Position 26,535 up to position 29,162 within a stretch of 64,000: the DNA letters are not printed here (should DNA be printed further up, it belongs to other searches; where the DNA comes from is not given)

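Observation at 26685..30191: anmK and a NagB-LmbE fusion directly downstream of a TBDR module: hypothesis of a peptidoglycan/amino-sugar scavenging locus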

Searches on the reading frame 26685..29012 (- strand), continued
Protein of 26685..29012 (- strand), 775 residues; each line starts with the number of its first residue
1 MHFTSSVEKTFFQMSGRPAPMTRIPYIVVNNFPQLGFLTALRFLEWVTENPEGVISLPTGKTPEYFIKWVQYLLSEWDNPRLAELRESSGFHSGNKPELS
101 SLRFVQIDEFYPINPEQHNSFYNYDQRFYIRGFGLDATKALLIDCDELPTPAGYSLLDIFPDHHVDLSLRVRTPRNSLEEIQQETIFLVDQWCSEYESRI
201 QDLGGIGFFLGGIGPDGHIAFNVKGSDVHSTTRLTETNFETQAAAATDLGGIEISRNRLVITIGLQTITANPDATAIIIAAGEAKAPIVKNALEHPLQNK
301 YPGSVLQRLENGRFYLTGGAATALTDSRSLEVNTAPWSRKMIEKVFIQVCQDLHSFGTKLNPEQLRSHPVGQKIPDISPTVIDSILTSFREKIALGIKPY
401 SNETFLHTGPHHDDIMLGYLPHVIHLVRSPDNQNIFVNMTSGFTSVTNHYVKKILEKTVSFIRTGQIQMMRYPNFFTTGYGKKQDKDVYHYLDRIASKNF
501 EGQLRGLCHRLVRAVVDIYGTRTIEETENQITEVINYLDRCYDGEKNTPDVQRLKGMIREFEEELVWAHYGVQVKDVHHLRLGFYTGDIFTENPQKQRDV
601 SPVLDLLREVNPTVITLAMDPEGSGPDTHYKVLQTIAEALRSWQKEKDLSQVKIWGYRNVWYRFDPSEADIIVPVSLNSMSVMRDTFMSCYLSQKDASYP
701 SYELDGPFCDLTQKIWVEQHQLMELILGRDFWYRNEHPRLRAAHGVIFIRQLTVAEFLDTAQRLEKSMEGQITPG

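Call 53: fold_search(model_id=the predicted structure, library=pdb)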
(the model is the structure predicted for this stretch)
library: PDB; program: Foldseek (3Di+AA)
matches with E <= 10: 235; with E <= 0.001: 18
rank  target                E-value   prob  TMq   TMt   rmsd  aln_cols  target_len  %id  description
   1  3hn6_A                4.2e-06  1.00  0.23  0.59   8.2       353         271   16  Crystal structure of glucosamine-6-phosphate deaminase from Borrelia burgdorferi (released 2009-06-09)
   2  3hn6_E                5.7e-06  1.00  0.23  0.60   8.1       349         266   17  Crystal structure of glucosamine-6-phosphate deaminase from Borrelia burgdorferi (released 2009-06-09)
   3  3hn6_B                1.1e-05  1.00  0.23  0.60   8.6       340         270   18  Crystal structure of glucosamine-6-phosphate deaminase from Borrelia burgdorferi (released 2009-06-09)
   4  3hn6_F                1.1e-05  1.00  0.22  0.59   9.2       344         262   16  Crystal structure of glucosamine-6-phosphate deaminase from Borrelia burgdorferi (released 2009-06-09)
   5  2bkv_B                2.3e-05  1.00  0.21  0.62   9.2       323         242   17  Structure and kinetics of a monomeric glucosamine-6-phosphate deaminase: missing link of the NagB superfamily (released 2005-03-09)
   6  1jt9                  6.5e-05  1.00  0.20  0.56  10.1       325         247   17  Structure of the mutant F174A T form of the Glucosamine-6-Phosphate deaminase from E.coli (released 2002-02-20)
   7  1ne7_B                9.8e-05  1.00  0.22  0.56   8.7       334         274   17  HUMAN GLUCOSAMINE-6-PHOSPHATE DEAMINASE ISOMERASE AT 1.75 A RESOLUTION COMPLEXED WITH N-ACETYL-GLUCOSAMINE-6-PHOSPHATE (released 2003-09-23)
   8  1dea_A                1.6e-04  1.00  0.21  0.55   9.2       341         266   16  STRUCTURE AND CATALYTIC MECHANISM OF GLUCOSAMINE 6-PHOSPHATE DEAMINASE FROM ESCHERICHIA COLI AT 2.1 ANGSTROMS RESOLUTI (released 1996-01-29)
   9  2bkv_A                1.8e-04  1.00  0.22  0.64   8.4       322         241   16  Structure and kinetics of a monomeric glucosamine-6-phosphate deaminase: missing link of the NagB superfamily (released 2005-03-09)
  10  7lqn_A                2.1e-04  1.00  0.21  0.56  10.2       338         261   16  Glucosamine-6-phosphate Deaminase from H. influenzae (released 2022-01-19)
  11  1ne7_A                2.6e-04  1.00  0.21  0.50   9.4       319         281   18  HUMAN GLUCOSAMINE-6-PHOSPHATE DEAMINASE ISOMERASE AT 1.75 A RESOLUTION COMPLEXED WITH N-ACETYL-GLUCOSAMINE-6-PHOSPHATE (released 2003-09-23)
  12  7lqm_A                2.7e-04  1.00  0.21  0.57   9.1       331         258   15  Glucosamie-6-phosphate Deaminase from Pasturella multocida (released 2022-01-19)
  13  4r7t_C                2.8e-04  1.00  0.21  0.55   9.1       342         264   15  Crystal structure of glucosamine-6-phosphate deaminase from Vibrio cholerae (released 2014-10-01)
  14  4r7t_B                3.0e-04  1.00  0.20  0.53  10.3       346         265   16  Crystal structure of glucosamine-6-phosphate deaminase from Vibrio cholerae (released 2014-10-01)
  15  7lqm_D                3.4e-04  1.00  0.22  0.56   9.5       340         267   16  Glucosamie-6-phosphate Deaminase from Pasturella multocida (released 2022-01-19)
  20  5bmo_B                1.1e-03  1.00  0.22  0.58   7.4       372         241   12  LnmX protein, a putative GlcNAc-PI de-N-acetylase from Streptomyces atroolivaceus (released 2015-06-10)
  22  8bgo_B                3.7e-03  1.00  0.23  0.57   8.3       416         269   11  N,N-diacetylchitobiose deacetylase from Pyrococcus chitonophagus with substrate N,N-diacetylchitobiose (released 2023-01-11)
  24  5bmo_C                3.9e-03  1.00  0.20  0.54   9.4       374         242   14  LnmX protein, a putative GlcNAc-PI de-N-acetylase from Streptomyces atroolivaceus (released 2015-06-10)
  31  5bmo_A                6.7e-03  1.00  0.21  0.59   7.4       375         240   12  LnmX protein, a putative GlcNAc-PI de-N-acetylase from Streptomyces atroolivaceus (released 2015-06-10)
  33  8bgo_C                7.7e-03  1.00  0.20  0.49   9.6       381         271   10  N,N-diacetylchitobiose deacetylase from Pyrococcus chitonophagus with substrate N,N-diacetylchitobiose (released 2023-01-11)
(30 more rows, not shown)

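Call 69: search_protein_families(library=ncbifam, proteins=[L069:8894-9823:-, L069:12366-13493:+, L069:13584-16577:-, L069:16645-19032:-, L003:700-1977:+, L003:2001-3320:+, L003:4566-6998:-, L003:7000-7704:-, L003:7720-8973:-, L003:9103-9963:+], max_evalue=0.00001)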
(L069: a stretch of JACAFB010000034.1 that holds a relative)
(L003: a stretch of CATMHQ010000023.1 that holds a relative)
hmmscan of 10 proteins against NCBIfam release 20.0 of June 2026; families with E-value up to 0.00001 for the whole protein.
L069:8894-9823:- (309 aa): 5 families
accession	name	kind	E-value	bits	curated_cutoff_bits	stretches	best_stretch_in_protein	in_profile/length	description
NF009222.0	PRK12570.1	subfamily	1.3e-123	411.8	255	1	7-307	4-303/307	N-acetylmuramic acid 6-phosphate etherase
NF003915.0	PRK05441.1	subfamily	1.4e-123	411.7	168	1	12-307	2-296/300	N-acetylmuramic acid 6-phosphate etherase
TIGR00274.1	TIGR00274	equivalog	1.4e-115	385.4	302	1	16-307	1-291/291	N-acetylmuramic acid 6-phosphate etherase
TIGR00264.2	TIGR00264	equivalog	4.4e-06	27.1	80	0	165-278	19-107/112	nascent polypeptide-associated complex protein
NF002805.0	PRK02947.1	subfamily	9.7e-06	24.9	135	0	50-176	18-142/247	sugar isomerase domain-containing protein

L069:12366-13493:+ (375 aa): 15 families
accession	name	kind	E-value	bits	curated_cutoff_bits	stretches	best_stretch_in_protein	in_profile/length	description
NF042940.1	racemase_DgcA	equivalog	8.4e-59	199.4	400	1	46-364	5-315/323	N-acetyl-D-Glu racemase DgcA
NF011708.0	PRK15129.1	equivalog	2.1e-41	142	343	1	50-364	12-320/321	L-Ala-D/L-Glu epimerase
NF041118.1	A_G_epim_Thtga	equivalog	8.9e-38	130.3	500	1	39-360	5-335/341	L-Ala-D/L-Glu epimerase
TIGR01928.1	menC_lowGC_arch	equivalog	9.7e-30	103.7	200.65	1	47-332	3-295/325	o-succinylbenzoate synthase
TIGR02534.1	mucon_cyclo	subfamily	8e-29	100.8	334.95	1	56-374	18-356/368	muconate/chloromuconate family cycloisomerase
NF043002.1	HProlDhtase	equivalog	1.3e-17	63.7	500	1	109-373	79-352/366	cis-3-hydroxy-L-proline dehydratase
TIGR01927.1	menC_gam_Gplu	equivalog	9.7e-13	48.1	130.55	1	47-337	3-282/307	o-succinylbenzoate synthase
NF040866.1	AraD_Arch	equivalog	1.3e-12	47.4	650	1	131-373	103-359/372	arabinonate dehydratase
NF047820.1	TalGalacDh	equivalog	1e-11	44.4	500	1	129-373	105-354/371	L-talarate/galactarate dehydratase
NF002782.0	PRK02901.1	equivalog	1.9e-11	43.5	288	1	180-361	96-286/328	o-succinylbenzoate synthase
NF010624.0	PRK14017.1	equivalog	4.5e-10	39.2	311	1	128-333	79-299/382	galactonate dehydratase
NF040790.2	glucon_galact_dh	equivalog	9.2e-10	37.9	750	0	198-317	176-298/390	bifunctional D-gluconate/D-galactonate dehydratase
NF003473.0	PRK05105.1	equivalog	2e-09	36.9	236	1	171-336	120-289/331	o-succinylbenzoate synthase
NF002739.0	PRK02714.1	equivalog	4.5e-09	36.2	259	1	39-334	2-287/320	o-succinylbenzoate synthase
NF043051.1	ManoateDhtManD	equivalog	4.9e-06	25.6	550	0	128-194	82-150/403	D-mannonate dehydratase ManD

L069:13584-16577:- (997 aa): 0 families

L069:16645-19032:- (795 aa): 3 families
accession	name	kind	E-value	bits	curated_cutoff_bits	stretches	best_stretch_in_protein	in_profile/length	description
TIGR04183.1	Por_Secre_tail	domain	4.6e-13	49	23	1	717-792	2-70/72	T9SS type A sorting domain-containing protein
NF052323.1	T9SSA_dep_M6i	equivalog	5.3e-10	37.9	600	1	669-789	909-1034/1043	T9SS-dependent M6-like inactivated metalloprotease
NF038113.1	T9SSA_dep_M36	equivalog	5.3e-08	31.5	885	1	712-793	791-868/869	T9SS-dependent M36 family metallopeptidase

L003:700-1977:+ (425 aa): 2 families
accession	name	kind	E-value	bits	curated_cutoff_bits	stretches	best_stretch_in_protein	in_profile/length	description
NF033707.1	T9SS_sortase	equivalog_domain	1.4e-07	29.5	420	1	340-408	1001-1074/1095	type IX secretion system sortase PorU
TIGR04183.1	Por_Secre_tail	domain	4.4e-06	26.6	23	1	341-420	2-69/72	T9SS type A sorting domain-containing protein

L003:2001-3320:+ (439 aa): 4 families
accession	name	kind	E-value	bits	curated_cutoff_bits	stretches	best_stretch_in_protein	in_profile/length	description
NF010237.0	PRK13684.1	equivalog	9.5e-17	61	326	1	28-112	44-121/334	photosynthesis system II assembly factor Ycf48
NF052323.1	T9SSA_dep_M6i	equivalog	4.2e-09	34.9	600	1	341-426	948-1026/1043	T9SS-dependent M6-like inactivated metalloprotease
NF033707.1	T9SS_sortase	equivalog_domain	4e-08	31.4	420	1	338-424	986-1075/1095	type IX secretion system sortase PorU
TIGR04183.1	Por_Secre_tail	domain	1.7e-07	31.1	23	1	354-436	2-70/72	T9SS type A sorting domain-containing protein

L003:4566-6998:- (810 aa): 3 families
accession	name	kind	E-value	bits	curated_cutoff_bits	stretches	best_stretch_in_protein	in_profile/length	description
TIGR04183.1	Por_Secre_tail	domain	2.7e-11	43.3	23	1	727-806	1-69/72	T9SS type A sorting domain-containing protein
NF052228.1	T9SS_PorZ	equivalog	3.8e-07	28.9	260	1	727-799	675-744/757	type IX secretion system anionic LPS delivery protein PorZ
NF038113.1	T9SSA_dep_M36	equivalog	7e-06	24.5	885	0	725-806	793-866/869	T9SS-dependent M36 family metallopeptidase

L003:7000-7704:- (234 aa): 1 family
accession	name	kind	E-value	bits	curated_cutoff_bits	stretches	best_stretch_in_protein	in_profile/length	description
NF007897.0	PRK10602.1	equivalog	1e-78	263.6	157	1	2-230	4-234/237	murein tripeptide amidase MpaA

L003:7720-8973:- (417 aa): 8 families
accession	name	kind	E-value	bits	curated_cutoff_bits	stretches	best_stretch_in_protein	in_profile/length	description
TIGR01048.1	lysA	equivalog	5e-108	361.3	297.9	1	16-414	16-414/417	diaminopimelate decarboxylase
NF006515.0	PRK08961.1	equivalog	2.6e-71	240.7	802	1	23-396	501-860/861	bifunctional aspartate kinase/diaminopimelate decarboxylase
TIGR03099.1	dCO2ase_PEP1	hypoth_equivalog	1.3e-50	172.7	478.45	1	10-395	10-398/398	pyridoxal-dependent decarboxylase, exosortase A system-associated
NF052544.1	OrLyDeCDokD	equivalog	1e-35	123.2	700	1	17-414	34-457/461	ornithine/lysine decarboxylase DokD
NF041039.1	FslC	exception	1.7e-21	76.5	500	1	11-399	16-407/418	rhizoferrin biosystnesis N-citrylornithine decarboxylase FslC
TIGR01273.1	speA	equivalog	4.3e-10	38.7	624.1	1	152-302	201-356/624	arginine decarboxylase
NF003763.0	PRK05354.1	equivalog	1.6e-09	36.8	369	1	26-302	65-364/636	biosynthetic arginine decarboxylase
TIGR01047.1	nspC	equivalog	5.6e-09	34.9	409.05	1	25-377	3-341/380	carboxynorspermidine decarboxylase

L003:9103-9963:+ (286 aa): 0 families

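Call 94: predict_structure(alignment_id=A3)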
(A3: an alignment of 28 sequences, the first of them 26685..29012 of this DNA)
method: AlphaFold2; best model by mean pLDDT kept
length: 775 residues; sequences in the alignment: 28
mean_pLDDT: 93.0   pTM: 0.91
mean pLDDT of the five models: 93.0, 92.2, 91.8, 91.4, 89.8
residues with pLDDT >= 90: 651; 70-90: 112; 50-70: 9; < 50: 3
segments of 3 or more residues with pLDDT < 50: 773-775
pLDDT, mean of each block of 10 residues (from residue 1): 86 84 93 96 97 96 94 95 94 93 98 93 96 96 94 90 91 96 97 98 98 94 95 95 90 90 97 97 94 94 95 96 89 88 94 94 93 92 96 95 97 96 94 97 90 95 84 70 79 93 91 91 93 96 91 95 95 95 90 93 98 97 89 97 96 96 93 97 95 86 90 96 96 95 97 97 92 45
secondary structure, 60 per line:
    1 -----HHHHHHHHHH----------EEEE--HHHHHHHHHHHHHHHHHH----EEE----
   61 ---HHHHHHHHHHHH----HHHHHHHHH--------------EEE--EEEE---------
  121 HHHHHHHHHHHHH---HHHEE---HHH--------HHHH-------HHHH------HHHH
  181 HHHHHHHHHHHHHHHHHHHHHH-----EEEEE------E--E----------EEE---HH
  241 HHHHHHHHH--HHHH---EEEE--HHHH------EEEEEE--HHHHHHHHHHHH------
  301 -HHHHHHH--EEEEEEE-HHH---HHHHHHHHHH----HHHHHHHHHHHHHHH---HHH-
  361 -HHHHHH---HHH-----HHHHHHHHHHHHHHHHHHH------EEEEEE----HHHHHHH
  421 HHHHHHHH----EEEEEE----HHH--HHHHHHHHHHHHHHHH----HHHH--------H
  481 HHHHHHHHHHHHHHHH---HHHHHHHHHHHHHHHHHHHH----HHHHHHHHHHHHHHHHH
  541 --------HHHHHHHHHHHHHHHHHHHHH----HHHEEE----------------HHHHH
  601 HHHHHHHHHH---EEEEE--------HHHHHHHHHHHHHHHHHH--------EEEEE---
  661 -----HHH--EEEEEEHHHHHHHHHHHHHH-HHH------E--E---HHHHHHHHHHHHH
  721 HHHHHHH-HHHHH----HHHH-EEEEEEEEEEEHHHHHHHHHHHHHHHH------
elements in order (helices of 4 or more, strands of 3 or more residues): H6-15 E26-29 H32-49 E54-56 H64-75 H80-88 E103-105 E108-111 H121-133 H156-159 H167-170 H177-202 E208-212 E233-235 H239-249 H252-255 E259-262 H265-268 E275-280 H283-294 H302-308 E311-317 H325-334 H339-353 H362-367 H379-397 E404-409 H414-428 E433-438 H448-463 H468-471 H480-496 H500-519 H524-540 H549-569 E577-579 H596-610 E614-618 H627-644 E653-657 E671-676 H677-690 H708-727 H729-733 H738-741 E743-753 H754-769

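Call 96: fold_search(model_id=the predicted structure, library=pdb)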
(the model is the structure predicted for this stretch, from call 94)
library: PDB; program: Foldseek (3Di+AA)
matches with E <= 10: 529; with E <= 0.001: 49
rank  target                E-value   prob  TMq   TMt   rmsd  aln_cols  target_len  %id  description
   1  1ne7_B                2.7e-15  1.00  0.30  0.81   3.6       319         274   20  HUMAN GLUCOSAMINE-6-PHOSPHATE DEAMINASE ISOMERASE AT 1.75 A RESOLUTION COMPLEXED WITH N-ACETYL-GLUCOSAMINE-6-PHOSPHATE (released 2003-09-23)
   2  1ne7_A                8.4e-15  1.00  0.30  0.79   3.0       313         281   20  HUMAN GLUCOSAMINE-6-PHOSPHATE DEAMINASE ISOMERASE AT 1.75 A RESOLUTION COMPLEXED WITH N-ACETYL-GLUCOSAMINE-6-PHOSPHATE (released 2003-09-23)
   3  3hn6_E                8.8e-15  1.00  0.29  0.81   6.1       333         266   20  Crystal structure of glucosamine-6-phosphate deaminase from Borrelia burgdorferi (released 2009-06-09)
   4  3hn6_A                1.3e-14  1.00  0.29  0.81   6.4       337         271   20  Crystal structure of glucosamine-6-phosphate deaminase from Borrelia burgdorferi (released 2009-06-09)
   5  3hn6_B                1.4e-14  1.00  0.30  0.82   5.9       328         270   20  Crystal structure of glucosamine-6-phosphate deaminase from Borrelia burgdorferi (released 2009-06-09)
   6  2bkv_B                1.5e-14  1.00  0.29  0.90   3.7       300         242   20  Structure and kinetics of a monomeric glucosamine-6-phosphate deaminase: missing link of the NagB superfamily (released 2005-03-09)
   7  1dea_A                3.0e-14  1.00  0.30  0.83   4.1       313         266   19  STRUCTURE AND CATALYTIC MECHANISM OF GLUCOSAMINE 6-PHOSPHATE DEAMINASE FROM ESCHERICHIA COLI AT 2.1 ANGSTROMS RESOLUTI (released 1996-01-29)
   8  3hn6_F                3.4e-14  1.00  0.28  0.80   4.0       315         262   21  Crystal structure of glucosamine-6-phosphate deaminase from Borrelia burgdorferi (released 2009-06-09)
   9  2bkv_A                6.0e-14  1.00  0.29  0.90   3.6       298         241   19  Structure and kinetics of a monomeric glucosamine-6-phosphate deaminase: missing link of the NagB superfamily (released 2005-03-09)
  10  5hj5_B                9.2e-14  1.00  0.29  0.81   4.6       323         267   20  Crystal structure of tertiary complex of glucosamine-6-phosphate deaminase from Vibrio cholerae with BETA-D-GLUCOSE-6- (released 2016-02-03)
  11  7lqm_D                2.2e-13  1.00  0.29  0.83   4.2       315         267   18  Glucosamie-6-phosphate Deaminase from Pasturella multocida (released 2022-01-19)
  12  4r7t_C                2.6e-13  1.00  0.29  0.82   3.8       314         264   20  Crystal structure of glucosamine-6-phosphate deaminase from Vibrio cholerae (released 2014-10-01)
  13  7lqn_A                4.4e-13  1.00  0.29  0.84   4.2       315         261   19  Glucosamine-6-phosphate Deaminase from H. influenzae (released 2022-01-19)
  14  4r7t_B                6.1e-13  1.00  0.29  0.82   3.3       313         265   19  Crystal structure of glucosamine-6-phosphate deaminase from Vibrio cholerae (released 2014-10-01)
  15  7lqm_B                6.7e-13  1.00  0.29  0.83   4.2       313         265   18  Glucosamie-6-phosphate Deaminase from Pasturella multocida (released 2022-01-19)
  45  5bmo_B                3.5e-04  1.00  0.23  0.65   7.1       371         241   11  LnmX protein, a putative GlcNAc-PI de-N-acetylase from Streptomyces atroolivaceus (released 2015-06-10)
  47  8bgo_B                3.7e-04  1.00  0.24  0.62   8.2       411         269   11  N,N-diacetylchitobiose deacetylase from Pyrococcus chitonophagus with substrate N,N-diacetylchitobiose (released 2023-01-11)
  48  8bgo_C                6.1e-04  1.00  0.24  0.62   8.2       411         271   11  N,N-diacetylchitobiose deacetylase from Pyrococcus chitonophagus with substrate N,N-diacetylchitobiose (released 2023-01-11)
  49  8bgo_A                6.4e-04  1.00  0.24  0.64   7.9       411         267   11  N,N-diacetylchitobiose deacetylase from Pyrococcus chitonophagus with substrate N,N-diacetylchitobiose (released 2023-01-11)
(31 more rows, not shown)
